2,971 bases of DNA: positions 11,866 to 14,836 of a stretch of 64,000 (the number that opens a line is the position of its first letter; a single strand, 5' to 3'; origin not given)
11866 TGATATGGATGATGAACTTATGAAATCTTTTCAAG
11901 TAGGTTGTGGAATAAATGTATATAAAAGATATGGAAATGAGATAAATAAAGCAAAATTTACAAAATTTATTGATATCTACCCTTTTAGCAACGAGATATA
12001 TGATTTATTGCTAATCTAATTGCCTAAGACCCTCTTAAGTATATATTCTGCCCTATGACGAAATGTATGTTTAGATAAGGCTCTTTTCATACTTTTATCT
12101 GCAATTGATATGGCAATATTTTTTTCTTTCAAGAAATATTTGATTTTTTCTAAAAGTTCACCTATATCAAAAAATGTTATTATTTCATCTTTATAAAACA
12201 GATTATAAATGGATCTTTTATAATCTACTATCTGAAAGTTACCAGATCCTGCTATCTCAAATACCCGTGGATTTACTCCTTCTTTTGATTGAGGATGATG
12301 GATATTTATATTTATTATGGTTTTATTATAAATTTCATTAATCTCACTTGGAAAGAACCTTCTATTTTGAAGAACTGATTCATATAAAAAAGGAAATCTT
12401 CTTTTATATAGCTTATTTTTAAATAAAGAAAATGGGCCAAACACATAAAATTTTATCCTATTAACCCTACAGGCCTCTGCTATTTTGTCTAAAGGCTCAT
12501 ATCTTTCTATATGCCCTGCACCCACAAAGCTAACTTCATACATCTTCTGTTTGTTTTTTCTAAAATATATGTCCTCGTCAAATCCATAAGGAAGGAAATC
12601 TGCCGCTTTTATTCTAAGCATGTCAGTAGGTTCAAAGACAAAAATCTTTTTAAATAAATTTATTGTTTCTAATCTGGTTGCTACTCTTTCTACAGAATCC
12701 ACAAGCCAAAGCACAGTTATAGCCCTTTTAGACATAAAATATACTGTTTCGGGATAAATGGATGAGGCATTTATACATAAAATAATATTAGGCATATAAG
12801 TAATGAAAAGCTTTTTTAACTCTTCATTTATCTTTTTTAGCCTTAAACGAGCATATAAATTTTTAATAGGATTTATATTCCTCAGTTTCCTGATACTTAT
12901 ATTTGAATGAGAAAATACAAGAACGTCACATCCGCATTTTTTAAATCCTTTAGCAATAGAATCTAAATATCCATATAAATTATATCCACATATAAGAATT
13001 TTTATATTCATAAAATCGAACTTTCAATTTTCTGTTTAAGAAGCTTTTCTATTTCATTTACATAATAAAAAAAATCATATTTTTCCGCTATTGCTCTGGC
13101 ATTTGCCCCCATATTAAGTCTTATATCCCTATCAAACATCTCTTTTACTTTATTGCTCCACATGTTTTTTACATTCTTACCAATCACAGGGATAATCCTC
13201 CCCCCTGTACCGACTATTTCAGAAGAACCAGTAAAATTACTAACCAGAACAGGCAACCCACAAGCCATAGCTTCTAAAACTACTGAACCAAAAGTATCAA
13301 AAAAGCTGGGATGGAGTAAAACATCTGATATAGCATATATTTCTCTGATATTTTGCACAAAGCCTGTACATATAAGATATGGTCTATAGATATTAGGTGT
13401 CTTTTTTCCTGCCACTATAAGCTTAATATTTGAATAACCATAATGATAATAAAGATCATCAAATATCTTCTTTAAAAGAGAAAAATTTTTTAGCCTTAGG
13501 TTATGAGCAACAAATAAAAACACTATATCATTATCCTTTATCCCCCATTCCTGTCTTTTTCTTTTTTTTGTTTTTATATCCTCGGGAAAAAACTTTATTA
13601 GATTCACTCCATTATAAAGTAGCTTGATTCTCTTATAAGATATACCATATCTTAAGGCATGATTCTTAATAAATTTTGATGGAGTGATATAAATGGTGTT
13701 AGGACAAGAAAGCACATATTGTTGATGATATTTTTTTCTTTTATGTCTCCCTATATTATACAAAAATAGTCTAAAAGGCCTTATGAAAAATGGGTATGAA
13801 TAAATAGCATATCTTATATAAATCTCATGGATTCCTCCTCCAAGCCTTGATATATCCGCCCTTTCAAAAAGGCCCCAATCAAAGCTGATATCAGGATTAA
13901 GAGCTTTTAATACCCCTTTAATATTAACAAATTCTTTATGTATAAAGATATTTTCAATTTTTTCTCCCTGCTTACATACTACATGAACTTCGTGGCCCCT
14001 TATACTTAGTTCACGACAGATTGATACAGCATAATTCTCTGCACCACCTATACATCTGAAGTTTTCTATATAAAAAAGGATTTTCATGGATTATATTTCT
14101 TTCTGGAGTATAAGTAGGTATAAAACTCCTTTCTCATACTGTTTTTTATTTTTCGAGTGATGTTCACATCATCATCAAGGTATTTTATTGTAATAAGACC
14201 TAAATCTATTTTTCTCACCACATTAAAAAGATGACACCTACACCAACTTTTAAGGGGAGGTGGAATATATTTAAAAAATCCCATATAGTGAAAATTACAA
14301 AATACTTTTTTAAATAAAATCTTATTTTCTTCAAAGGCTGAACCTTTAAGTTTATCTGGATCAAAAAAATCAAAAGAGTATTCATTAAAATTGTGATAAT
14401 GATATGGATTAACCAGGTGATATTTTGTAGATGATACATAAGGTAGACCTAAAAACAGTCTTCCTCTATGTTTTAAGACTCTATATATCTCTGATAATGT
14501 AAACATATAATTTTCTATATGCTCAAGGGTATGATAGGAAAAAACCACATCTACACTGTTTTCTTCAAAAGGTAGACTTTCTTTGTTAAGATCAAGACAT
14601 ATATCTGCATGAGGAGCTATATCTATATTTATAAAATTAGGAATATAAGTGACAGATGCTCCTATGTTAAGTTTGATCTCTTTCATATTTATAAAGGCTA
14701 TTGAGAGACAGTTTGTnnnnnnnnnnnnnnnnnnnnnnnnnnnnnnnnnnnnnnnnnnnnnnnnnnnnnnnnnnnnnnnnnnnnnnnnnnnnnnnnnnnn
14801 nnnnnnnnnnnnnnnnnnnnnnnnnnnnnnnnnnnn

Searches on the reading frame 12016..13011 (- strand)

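Call 17: search_protein_families(library=pfam, max_evalue=0.00001, proteins=[window:12016-13011:-])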
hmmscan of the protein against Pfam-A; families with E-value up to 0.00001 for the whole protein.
window:12016-13011:- (331 aa): 1 family
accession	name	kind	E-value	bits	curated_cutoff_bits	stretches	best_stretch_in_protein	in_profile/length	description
PF13524.12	Glyco_trans_1_2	-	4.9e-24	85.4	25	1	182-325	11-143/144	Glycosyl transferase-like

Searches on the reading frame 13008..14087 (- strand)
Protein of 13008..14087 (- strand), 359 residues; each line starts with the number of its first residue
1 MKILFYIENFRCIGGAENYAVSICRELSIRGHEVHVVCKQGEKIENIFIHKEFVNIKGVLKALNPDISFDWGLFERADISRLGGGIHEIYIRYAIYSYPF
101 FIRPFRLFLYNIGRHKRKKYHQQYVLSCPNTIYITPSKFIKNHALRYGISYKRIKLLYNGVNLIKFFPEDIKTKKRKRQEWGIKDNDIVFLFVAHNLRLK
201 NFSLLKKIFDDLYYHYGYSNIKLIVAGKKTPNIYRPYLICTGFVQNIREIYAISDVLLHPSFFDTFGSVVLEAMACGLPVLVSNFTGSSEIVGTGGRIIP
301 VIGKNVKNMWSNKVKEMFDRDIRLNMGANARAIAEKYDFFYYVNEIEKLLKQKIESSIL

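Call 17: search_protein_families(library=pfam, max_evalue=0.00001, proteins=[window:13008-14087:-])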
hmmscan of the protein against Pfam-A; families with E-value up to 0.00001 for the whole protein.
window:13008-14087:- (359 aa): 4 families
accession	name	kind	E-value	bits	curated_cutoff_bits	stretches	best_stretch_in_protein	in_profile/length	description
PF00534.26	Glycos_transf_1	-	5.5e-22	78.5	26.4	1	174-331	2-170/172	Glycosyl transferases group 1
PF13692.12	Glyco_trans_1_4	-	2.3e-17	64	27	1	189-300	3-125/142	Glycosyl transferases group 1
PF13439.12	Glyco_transf_4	-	1e-12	48.8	28.5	1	13-163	1-168/170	Glycosyltransferase Family 4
PF20706.3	GT4-conflict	-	3.4e-07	30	26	1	247-294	275-322/385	Family 4 Glycosyltransferase in conflict systems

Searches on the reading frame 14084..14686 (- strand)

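Call 17: search_protein_families(library=pfam, max_evalue=0.00001, proteins=[window:14084-14686:-])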
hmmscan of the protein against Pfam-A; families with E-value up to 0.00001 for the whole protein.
window:14084-14686:- (200 aa): 2 families
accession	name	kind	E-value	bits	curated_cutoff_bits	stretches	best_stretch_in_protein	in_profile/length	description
PF08241.18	Methyltransf_11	-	4.5e-12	46.9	21.2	1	33-79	49-95/95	Methyltransferase domain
PF13649.12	Methyltransf_25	-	8.4e-06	26.8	27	0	36-75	56-97/97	Methyltransferase domain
